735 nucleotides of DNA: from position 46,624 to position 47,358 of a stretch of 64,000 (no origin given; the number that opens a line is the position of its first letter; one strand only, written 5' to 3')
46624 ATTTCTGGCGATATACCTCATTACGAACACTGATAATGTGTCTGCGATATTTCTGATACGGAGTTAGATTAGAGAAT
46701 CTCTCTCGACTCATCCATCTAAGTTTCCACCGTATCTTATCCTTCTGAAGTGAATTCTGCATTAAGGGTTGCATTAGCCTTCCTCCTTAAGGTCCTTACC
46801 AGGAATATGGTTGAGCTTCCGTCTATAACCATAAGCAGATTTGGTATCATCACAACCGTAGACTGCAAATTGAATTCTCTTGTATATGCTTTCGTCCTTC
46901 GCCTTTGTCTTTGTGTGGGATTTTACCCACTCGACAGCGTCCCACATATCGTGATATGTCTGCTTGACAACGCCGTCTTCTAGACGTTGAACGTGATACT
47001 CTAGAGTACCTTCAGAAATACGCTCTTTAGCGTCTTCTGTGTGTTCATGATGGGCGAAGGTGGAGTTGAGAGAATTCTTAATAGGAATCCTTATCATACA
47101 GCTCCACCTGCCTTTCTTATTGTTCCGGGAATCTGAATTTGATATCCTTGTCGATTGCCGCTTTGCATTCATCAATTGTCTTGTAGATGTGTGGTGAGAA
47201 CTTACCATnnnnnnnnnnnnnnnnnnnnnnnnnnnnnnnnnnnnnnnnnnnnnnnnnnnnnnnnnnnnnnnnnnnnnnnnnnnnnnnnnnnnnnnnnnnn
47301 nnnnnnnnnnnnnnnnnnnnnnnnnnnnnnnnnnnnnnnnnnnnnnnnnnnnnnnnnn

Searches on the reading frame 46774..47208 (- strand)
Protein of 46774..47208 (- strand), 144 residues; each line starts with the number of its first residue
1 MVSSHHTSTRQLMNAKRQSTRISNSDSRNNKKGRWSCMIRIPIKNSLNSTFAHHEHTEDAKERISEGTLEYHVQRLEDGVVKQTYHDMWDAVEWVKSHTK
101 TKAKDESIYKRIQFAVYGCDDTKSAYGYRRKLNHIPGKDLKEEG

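Call 82: search_protein_families(library=pfam, proteins=[window:46774-47208:-], max_evalue=0.01)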
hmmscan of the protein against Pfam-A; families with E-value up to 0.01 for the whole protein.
window:46774-47208:- (144 aa): 1 family
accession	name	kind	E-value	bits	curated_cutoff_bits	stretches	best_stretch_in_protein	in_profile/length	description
PF12973.13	Cupin_7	-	0.0028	17.9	27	1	29-101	28-88/105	ChrR Cupin-like domain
